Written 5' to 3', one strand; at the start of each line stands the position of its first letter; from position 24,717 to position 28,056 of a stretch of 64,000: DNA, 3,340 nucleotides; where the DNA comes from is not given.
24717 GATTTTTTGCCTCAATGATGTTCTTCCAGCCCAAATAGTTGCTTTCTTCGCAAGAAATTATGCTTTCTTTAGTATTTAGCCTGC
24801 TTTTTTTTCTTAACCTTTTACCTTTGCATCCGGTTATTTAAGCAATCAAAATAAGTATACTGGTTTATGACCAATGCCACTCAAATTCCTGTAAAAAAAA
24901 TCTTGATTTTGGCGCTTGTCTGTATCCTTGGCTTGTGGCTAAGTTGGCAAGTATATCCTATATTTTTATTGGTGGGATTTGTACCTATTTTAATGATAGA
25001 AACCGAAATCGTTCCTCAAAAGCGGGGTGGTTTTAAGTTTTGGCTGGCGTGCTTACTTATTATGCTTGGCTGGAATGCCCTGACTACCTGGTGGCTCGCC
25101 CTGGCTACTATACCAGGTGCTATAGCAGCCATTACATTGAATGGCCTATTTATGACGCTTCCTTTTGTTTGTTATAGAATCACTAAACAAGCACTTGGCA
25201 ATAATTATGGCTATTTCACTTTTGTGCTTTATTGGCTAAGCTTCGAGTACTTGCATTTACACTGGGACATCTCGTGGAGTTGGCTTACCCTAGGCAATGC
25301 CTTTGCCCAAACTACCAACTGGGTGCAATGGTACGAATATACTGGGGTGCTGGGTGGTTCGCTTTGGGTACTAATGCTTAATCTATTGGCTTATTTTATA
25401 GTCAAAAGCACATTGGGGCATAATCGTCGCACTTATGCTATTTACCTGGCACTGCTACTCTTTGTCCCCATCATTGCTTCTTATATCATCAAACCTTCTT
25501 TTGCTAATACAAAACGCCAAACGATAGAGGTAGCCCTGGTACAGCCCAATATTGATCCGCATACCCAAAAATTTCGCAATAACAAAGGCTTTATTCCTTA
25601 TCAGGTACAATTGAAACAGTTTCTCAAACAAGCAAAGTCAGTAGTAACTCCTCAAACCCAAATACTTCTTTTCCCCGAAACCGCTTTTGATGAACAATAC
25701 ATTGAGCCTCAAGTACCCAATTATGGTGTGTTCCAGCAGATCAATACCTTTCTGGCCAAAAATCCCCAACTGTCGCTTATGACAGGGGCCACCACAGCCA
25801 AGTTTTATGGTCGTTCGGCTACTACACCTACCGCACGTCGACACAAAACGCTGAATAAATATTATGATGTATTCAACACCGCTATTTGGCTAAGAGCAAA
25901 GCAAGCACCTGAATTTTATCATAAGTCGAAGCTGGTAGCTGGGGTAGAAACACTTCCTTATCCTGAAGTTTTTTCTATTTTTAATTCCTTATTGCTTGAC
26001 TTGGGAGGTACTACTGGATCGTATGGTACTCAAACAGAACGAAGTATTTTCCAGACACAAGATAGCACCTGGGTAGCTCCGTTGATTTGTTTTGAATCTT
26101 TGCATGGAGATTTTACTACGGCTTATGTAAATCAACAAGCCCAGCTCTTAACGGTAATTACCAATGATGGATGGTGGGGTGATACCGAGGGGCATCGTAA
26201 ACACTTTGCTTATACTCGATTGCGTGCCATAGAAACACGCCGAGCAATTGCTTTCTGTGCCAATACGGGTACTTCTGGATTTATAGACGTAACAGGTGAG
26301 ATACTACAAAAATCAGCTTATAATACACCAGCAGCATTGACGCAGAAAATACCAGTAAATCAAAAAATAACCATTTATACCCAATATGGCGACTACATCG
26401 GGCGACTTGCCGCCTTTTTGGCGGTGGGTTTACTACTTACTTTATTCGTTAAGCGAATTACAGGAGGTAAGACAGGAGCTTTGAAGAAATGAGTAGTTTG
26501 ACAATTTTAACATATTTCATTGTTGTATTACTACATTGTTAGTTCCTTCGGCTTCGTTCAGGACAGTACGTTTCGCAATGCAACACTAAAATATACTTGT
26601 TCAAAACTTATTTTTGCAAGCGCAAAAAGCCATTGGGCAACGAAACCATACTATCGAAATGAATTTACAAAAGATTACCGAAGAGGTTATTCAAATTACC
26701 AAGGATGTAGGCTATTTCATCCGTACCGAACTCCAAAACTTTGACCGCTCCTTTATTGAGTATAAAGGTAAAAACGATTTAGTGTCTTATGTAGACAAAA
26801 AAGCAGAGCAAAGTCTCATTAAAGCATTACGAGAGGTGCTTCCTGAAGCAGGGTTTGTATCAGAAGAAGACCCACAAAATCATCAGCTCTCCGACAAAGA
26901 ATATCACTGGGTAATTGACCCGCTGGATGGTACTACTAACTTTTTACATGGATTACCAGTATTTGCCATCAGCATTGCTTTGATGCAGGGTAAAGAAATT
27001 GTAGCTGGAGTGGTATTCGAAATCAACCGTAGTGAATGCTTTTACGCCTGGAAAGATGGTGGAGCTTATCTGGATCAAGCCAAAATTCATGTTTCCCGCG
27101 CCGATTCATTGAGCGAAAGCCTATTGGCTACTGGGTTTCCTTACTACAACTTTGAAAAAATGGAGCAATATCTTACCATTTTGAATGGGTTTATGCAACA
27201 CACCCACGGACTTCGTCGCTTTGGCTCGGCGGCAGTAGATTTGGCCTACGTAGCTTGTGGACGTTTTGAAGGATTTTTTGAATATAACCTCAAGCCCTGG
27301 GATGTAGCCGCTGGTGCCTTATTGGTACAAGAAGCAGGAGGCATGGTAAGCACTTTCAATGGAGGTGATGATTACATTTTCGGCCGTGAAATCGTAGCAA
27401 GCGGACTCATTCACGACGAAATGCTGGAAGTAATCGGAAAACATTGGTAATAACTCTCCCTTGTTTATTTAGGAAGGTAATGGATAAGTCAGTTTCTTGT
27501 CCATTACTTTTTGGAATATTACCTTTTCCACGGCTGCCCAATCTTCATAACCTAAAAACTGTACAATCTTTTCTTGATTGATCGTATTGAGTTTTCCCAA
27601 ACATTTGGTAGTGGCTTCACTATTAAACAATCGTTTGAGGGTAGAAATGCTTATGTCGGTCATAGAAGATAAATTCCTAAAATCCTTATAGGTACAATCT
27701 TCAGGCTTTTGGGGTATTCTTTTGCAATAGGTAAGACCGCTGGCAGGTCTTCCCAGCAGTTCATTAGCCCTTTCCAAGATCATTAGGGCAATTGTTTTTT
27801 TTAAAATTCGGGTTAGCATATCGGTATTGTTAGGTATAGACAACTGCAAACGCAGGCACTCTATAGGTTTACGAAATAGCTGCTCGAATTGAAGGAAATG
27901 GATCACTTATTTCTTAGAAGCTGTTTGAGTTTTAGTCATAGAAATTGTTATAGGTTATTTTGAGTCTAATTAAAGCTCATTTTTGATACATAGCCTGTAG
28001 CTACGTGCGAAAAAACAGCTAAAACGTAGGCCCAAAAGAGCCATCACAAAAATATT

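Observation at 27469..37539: Compact class I lanthipeptide gene cluster with unsplit LanB, LanC, a double-glycine precursor and a C39-ABC exporter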

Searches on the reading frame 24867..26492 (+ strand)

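Call 109: search_protein_families(library=pfam, proteins=[window:24867-26492:+], max_evalue=0.00001)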
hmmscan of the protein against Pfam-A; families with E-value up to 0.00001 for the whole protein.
window:24867-26492:+ (541 aa): 2 families
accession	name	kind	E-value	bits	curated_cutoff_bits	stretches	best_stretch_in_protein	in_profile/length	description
PF20154.4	LNT_N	-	4.5e-12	46.9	27.1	1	23-174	5-159/159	Apolipoprotein N-acyltransferase N-terminal domain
PF00795.27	CN_hydrolase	-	5.4e-12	46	23.2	1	249-489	21-240/256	Carbon-nitrogen hydrolase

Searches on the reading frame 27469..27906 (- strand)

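Call 3: search_protein_families(library=pfam, proteins=[window:27469-27906:-], max_evalue=0.01)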
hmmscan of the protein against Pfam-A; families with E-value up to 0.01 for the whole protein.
window:27469-27906:- (145 aa): 1 family
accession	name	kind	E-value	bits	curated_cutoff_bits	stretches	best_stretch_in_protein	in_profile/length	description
PF15469.12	Sec5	-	0.0073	15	22.7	1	54-129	444-516/837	Exocyst complex component Sec5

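Call 4: search_protein_families(library=ncbifam, proteins=[window:27469-27906:-], max_evalue=0.01)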
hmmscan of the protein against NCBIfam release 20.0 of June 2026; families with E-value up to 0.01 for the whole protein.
window:27469-27906:- (145 aa): 1 family
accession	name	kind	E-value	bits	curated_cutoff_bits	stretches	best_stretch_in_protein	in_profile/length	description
NF000408.1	MECA2_pure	exception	0.0038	15.5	1525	1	96-140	246-292/668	PBP2a family beta-lactam-resistant peptidoglycan transpeptidase MecA2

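Call 20: search_protein_families(library=ncbifam, proteins=[window:27469-27819:-], max_evalue=10)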
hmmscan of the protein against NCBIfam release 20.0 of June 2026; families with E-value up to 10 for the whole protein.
window:27469-27819:- (116 aa): 4 families
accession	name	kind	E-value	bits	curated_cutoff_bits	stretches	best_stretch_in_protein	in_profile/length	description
NF000408.1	MECA2_pure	exception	0.0023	16.2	1525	1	67-111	246-292/668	PBP2a family beta-lactam-resistant peptidoglycan transpeptidase MecA2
NF000409.1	MECA_pure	exception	0.035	12.6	1490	1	66-111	245-292/668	PBP2a family beta-lactam-resistant peptidoglycan transpeptidase MecA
NF000410.1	MECA1_pure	exception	0.04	12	1480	1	66-110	244-290/666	PBP2a family beta-lactam-resistant peptidoglycan transpeptidase MecA1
NF000237.1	MECA_PBP2A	equivalog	0.063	11.5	750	1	66-111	245-292/668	PBP2a family beta-lactam-resistant peptidoglycan transpeptidase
